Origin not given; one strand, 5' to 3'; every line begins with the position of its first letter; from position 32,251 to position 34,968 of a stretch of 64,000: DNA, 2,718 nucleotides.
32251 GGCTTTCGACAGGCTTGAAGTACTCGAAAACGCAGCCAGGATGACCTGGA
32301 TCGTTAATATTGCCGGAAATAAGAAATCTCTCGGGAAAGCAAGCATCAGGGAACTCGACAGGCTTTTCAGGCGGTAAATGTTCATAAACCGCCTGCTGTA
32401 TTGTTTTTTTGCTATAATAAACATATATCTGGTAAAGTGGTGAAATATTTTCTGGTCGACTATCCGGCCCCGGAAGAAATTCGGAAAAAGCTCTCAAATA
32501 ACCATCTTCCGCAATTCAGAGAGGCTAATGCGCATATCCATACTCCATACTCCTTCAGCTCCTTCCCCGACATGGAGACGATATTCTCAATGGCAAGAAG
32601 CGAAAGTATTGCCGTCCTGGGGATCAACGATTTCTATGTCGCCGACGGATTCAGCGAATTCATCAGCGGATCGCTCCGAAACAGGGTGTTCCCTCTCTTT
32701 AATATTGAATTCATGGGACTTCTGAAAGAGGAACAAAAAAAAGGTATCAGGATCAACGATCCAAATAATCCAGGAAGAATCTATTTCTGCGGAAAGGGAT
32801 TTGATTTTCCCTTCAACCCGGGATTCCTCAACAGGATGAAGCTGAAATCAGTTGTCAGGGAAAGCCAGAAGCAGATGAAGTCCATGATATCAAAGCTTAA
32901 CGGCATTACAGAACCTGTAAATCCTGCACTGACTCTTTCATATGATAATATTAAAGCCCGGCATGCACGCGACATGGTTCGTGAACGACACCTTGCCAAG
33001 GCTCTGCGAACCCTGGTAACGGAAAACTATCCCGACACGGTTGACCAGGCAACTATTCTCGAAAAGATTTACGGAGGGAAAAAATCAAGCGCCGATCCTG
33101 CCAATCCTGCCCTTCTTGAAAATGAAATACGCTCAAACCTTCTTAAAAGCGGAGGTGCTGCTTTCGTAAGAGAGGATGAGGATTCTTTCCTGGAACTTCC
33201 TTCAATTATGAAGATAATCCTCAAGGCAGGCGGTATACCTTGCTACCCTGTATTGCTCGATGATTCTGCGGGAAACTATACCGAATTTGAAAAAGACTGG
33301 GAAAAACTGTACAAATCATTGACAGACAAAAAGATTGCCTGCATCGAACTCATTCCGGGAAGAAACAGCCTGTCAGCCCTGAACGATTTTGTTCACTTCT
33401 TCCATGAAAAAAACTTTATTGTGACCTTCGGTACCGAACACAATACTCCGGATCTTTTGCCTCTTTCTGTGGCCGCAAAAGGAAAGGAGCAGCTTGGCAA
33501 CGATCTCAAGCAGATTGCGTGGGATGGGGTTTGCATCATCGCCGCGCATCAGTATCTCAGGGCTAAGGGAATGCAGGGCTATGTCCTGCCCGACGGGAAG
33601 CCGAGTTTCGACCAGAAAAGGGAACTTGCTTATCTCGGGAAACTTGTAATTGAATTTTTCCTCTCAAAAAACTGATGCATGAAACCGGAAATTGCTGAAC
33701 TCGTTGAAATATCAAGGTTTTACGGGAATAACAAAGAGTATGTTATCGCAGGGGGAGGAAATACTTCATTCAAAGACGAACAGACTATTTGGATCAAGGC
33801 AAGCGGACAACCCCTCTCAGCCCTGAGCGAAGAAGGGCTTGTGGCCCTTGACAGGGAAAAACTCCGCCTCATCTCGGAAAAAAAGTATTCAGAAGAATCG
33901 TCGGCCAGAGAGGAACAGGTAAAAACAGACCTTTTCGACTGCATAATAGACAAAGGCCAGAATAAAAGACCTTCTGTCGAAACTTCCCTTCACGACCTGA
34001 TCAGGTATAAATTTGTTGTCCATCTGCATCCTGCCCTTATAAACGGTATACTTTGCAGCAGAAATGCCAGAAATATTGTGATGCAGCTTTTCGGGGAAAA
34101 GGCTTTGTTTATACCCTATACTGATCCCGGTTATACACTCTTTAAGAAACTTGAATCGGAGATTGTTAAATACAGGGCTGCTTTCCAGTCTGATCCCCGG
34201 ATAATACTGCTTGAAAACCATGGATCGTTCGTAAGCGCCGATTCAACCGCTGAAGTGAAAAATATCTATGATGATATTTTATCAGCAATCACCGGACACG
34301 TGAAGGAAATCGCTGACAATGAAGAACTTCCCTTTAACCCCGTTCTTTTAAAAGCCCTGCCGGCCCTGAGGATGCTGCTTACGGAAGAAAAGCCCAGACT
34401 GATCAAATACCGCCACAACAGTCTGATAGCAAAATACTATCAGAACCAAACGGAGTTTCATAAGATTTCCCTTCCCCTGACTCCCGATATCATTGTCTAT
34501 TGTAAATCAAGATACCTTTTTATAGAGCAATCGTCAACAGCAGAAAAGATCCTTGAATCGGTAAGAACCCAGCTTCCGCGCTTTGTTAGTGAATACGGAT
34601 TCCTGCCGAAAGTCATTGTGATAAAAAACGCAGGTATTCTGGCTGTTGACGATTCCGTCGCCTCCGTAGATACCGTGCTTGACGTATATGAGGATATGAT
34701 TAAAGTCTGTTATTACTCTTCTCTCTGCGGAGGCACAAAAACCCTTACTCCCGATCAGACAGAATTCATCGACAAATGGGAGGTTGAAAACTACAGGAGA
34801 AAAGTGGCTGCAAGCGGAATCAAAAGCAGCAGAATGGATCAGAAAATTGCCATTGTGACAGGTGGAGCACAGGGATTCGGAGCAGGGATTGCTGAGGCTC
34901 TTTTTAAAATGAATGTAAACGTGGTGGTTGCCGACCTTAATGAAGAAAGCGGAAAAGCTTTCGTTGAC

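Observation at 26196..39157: Orphan catabolic island mixing a 2-oxoacid-dehydrogenase E2 and fused E1 with two class II aldolase-fold proteins, two phosphoesterases and three dehydrogenases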

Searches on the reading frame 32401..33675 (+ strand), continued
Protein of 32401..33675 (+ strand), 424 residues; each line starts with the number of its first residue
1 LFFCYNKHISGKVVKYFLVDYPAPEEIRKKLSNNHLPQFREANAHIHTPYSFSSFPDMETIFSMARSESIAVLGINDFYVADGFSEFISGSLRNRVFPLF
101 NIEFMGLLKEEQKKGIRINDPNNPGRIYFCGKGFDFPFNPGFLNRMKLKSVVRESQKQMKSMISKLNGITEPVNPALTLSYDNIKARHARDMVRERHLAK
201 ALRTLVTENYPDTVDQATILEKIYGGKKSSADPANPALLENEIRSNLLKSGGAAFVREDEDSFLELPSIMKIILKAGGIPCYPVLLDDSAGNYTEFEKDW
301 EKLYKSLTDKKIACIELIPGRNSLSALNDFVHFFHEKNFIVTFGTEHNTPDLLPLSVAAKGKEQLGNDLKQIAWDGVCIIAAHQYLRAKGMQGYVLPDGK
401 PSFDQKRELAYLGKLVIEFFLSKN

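Call 74: find_encoding_contigs(protein=P0298, flank=10000, max_places=1)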
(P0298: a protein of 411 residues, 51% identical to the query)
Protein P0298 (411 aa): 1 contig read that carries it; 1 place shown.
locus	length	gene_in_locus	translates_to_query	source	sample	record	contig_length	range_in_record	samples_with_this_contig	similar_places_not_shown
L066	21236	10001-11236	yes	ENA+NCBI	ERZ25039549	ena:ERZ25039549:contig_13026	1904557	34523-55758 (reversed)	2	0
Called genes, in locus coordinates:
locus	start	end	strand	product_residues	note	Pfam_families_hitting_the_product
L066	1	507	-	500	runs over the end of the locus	PF00329:Complex1_30kDa (faint), PF00346:Complex1_49kDa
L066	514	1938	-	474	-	PF00361:Proton_antipo_M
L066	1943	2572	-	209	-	-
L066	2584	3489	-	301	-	PF00146:NADHdh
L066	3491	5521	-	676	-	PF00361:Proton_antipo_M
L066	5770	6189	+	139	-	PF03625:DUF302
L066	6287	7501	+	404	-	PF01232:Mannitol_dh, PF08125:Mannitol_dh_C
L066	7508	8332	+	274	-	PF00702:Hydrolase, PF13344:Hydrolase_6, PF13419:HAD_2 (weak), PF13242:Hydrolase_like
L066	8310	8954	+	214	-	PF00702:Hydrolase, PF13419:HAD_2, PF13242:Hydrolase_like (weak)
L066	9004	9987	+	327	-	PF00248:Aldo_ket_red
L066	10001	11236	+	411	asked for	PF02811:PHP (weak)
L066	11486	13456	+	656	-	PF00596:Aldolase_II, PF00106:adh_short, PF08659:KR (weak), PF13561:adh_short_C2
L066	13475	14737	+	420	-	PF08240:ADH_N (weak), PF00107:ADH_zinc_N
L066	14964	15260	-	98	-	-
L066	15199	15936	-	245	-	-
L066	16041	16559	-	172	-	PF03544:TonB_C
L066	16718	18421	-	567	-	PF00754:F5_F8_type_C, PF22633:F5_F8_type_C_2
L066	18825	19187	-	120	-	PF00903:Glyoxalase (weak)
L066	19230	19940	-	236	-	PF08713:DNA_alkylation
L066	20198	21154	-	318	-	PF06224:AlkZ-like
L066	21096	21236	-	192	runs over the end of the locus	PF00903:Glyoxalase, PF22677:Ble-like_N (weak)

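Call 103: search_protein_families(library=ncbifam, proteins=[L055:5121-6476:+, L047:2487-3836:+, L044:2422-3930:-], max_evalue=1e-8)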
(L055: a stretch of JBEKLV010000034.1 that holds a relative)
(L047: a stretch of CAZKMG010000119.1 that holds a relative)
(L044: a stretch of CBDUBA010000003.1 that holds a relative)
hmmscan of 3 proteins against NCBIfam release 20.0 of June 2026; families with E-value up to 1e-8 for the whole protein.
L055:5121-6476:+ (451 aa): 45 families (the best 25 are shown)
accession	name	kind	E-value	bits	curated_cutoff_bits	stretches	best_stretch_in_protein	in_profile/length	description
TIGR01350.1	lipoamide_DH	equivalog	5.2e-145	483.7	408.8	1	4-448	2-451/461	dihydrolipoyl dehydrogenase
NF004945.0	PRK06292.2-3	equivalog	7.2e-103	344.9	494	1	1-444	1-445/457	dihydrolipoyl dehydrogenase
TIGR02053.1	MerA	equivalog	2.4e-102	343.3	454.45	1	4-445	1-447/465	mercury(II) reductase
NF004991.0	PRK06370.1-3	subfamily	2.7e-98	329.7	620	1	2-446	34-482/509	FAD-containing oxidoreductase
NF004943.0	PRK06292.2-1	equivalog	1.8e-94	317.1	432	1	2-447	2-451/456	dihydrolipoyl dehydrogenase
NF003585.0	PRK05249.1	equivalog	1.2e-88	297.7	465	1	3-445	6-451/464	Si-specific NAD(P)(+) transhydrogenase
NF004776.0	PRK06116.1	equivalog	3.1e-86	290.2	480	1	3-444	4-446/450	glutathione-disulfide reductase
NF004992.0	PRK06370.1-4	equivalog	9.7e-86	288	629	1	3-445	4-449/459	FAD-containing oxidoreductase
NF004947.0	PRK06292.2-5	equivalog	2.7e-85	287.1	592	1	1-447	1-454/474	dihydrolipoyl dehydrogenase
TIGR01424.1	gluta_reduc_2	equivalog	8.1e-82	275.1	606.05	1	4-444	3-442/446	glutathione-disulfide reductase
NF005884.0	PRK07846.1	equivalog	8.8e-77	258.6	501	1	1-447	1-447/454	mycothione reductase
NF041853.1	hythiocyan_redase_MerA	equivalog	2.2e-76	257.5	650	1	1-450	1-440/440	hypothiocyanous acid reductase MerA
NF005883.0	PRK07845.1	equivalog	2.8e-75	254.1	479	1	6-442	5-450/466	NAD(P)H-quinone dehydrogenase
TIGR01421.1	gluta_reduc_1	equivalog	3.4e-75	254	556.15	1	4-444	3-446/450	glutathione-disulfide reductase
NF004946.0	PRK06292.2-4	subfamily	6.3e-75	252.8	634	1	1-446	1-465/487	dihydrolipoyl dehydrogenase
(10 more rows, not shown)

L047:2487-3836:+ (449 aa): 44 families (the best 25 are shown)
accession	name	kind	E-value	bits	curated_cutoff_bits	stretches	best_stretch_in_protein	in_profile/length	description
TIGR01350.1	lipoamide_DH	equivalog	7e-148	493.1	408.8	1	1-446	1-451/461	dihydrolipoyl dehydrogenase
TIGR02053.1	MerA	equivalog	9.4e-102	341.4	454.45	1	2-443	1-447/465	mercury(II) reductase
NF004945.0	PRK06292.2-3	equivalog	1.6e-101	340.5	494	1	2-442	4-445/457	dihydrolipoyl dehydrogenase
NF004943.0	PRK06292.2-1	equivalog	6e-95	318.7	432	1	2-445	4-451/456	dihydrolipoyl dehydrogenase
NF004991.0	PRK06370.1-3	subfamily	2.9e-94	316.4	620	1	1-444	35-482/509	FAD-containing oxidoreductase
NF004776.0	PRK06116.1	equivalog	1.5e-86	291.2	480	1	2-440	5-444/450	glutathione-disulfide reductase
NF004992.0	PRK06370.1-4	equivalog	7.6e-85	285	629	1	2-443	5-449/459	FAD-containing oxidoreductase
NF003585.0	PRK05249.1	equivalog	2.7e-84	283.5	465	1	2-443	7-451/464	Si-specific NAD(P)(+) transhydrogenase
NF004947.0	PRK06292.2-5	equivalog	4.9e-82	276.3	592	1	2-447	4-456/474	dihydrolipoyl dehydrogenase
NF005883.0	PRK07845.1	equivalog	2.1e-80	271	479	1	4-443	5-453/466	NAD(P)H-quinone dehydrogenase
TIGR01424.1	gluta_reduc_2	equivalog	2.3e-78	263.7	606.05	1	2-441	3-441/446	glutathione-disulfide reductase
NF005884.0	PRK07846.1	equivalog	3.8e-76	256.5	501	1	2-445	4-447/454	mycothione reductase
TIGR01421.1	gluta_reduc_1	equivalog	1.1e-74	252.3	556.15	1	2-442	3-446/450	glutathione-disulfide reductase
NF005572.0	PRK07251.1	equivalog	4.1e-73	246.5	537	1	2-446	4-436/438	FAD-containing oxidoreductase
NF004946.0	PRK06292.2-4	subfamily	2.4e-72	244.3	634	1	2-447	4-468/487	dihydrolipoyl dehydrogenase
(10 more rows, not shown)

L044:2422-3930:- (502 aa): 0 families

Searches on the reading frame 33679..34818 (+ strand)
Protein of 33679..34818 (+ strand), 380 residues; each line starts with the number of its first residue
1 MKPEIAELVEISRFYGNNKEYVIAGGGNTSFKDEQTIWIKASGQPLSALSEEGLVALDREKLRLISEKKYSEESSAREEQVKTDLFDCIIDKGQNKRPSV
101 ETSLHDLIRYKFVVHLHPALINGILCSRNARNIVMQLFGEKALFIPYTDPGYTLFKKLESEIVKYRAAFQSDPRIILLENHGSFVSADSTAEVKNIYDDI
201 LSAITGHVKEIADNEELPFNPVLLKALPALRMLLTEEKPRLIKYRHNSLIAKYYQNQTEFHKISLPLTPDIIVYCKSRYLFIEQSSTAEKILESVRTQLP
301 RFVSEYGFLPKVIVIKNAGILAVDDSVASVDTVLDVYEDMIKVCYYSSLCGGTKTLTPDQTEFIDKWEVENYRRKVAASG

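Call 54: search_solved_structures(query=window:33679-34818:+, max_evalue=1, show_alignments=3)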
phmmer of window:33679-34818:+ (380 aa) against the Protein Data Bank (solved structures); distinct sequences matched with E-value up to 1: 4.
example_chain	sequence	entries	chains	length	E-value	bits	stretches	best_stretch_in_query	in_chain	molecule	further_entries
3m4r_A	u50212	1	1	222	2.2e-11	46.9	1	4-213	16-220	Uncharacterized protein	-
1d6n_A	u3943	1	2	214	0.32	13.5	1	126-243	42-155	PROTEIN (HYPOXANTHINE-GUANINE PHOSPHORIBOSYLTRANSFERASE)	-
6vop_A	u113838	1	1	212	0.86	12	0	109-200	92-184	Aldolase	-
7ye1_A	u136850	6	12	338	0.93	11.9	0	167-233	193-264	DNA-directed RNA polymerase subunit alpha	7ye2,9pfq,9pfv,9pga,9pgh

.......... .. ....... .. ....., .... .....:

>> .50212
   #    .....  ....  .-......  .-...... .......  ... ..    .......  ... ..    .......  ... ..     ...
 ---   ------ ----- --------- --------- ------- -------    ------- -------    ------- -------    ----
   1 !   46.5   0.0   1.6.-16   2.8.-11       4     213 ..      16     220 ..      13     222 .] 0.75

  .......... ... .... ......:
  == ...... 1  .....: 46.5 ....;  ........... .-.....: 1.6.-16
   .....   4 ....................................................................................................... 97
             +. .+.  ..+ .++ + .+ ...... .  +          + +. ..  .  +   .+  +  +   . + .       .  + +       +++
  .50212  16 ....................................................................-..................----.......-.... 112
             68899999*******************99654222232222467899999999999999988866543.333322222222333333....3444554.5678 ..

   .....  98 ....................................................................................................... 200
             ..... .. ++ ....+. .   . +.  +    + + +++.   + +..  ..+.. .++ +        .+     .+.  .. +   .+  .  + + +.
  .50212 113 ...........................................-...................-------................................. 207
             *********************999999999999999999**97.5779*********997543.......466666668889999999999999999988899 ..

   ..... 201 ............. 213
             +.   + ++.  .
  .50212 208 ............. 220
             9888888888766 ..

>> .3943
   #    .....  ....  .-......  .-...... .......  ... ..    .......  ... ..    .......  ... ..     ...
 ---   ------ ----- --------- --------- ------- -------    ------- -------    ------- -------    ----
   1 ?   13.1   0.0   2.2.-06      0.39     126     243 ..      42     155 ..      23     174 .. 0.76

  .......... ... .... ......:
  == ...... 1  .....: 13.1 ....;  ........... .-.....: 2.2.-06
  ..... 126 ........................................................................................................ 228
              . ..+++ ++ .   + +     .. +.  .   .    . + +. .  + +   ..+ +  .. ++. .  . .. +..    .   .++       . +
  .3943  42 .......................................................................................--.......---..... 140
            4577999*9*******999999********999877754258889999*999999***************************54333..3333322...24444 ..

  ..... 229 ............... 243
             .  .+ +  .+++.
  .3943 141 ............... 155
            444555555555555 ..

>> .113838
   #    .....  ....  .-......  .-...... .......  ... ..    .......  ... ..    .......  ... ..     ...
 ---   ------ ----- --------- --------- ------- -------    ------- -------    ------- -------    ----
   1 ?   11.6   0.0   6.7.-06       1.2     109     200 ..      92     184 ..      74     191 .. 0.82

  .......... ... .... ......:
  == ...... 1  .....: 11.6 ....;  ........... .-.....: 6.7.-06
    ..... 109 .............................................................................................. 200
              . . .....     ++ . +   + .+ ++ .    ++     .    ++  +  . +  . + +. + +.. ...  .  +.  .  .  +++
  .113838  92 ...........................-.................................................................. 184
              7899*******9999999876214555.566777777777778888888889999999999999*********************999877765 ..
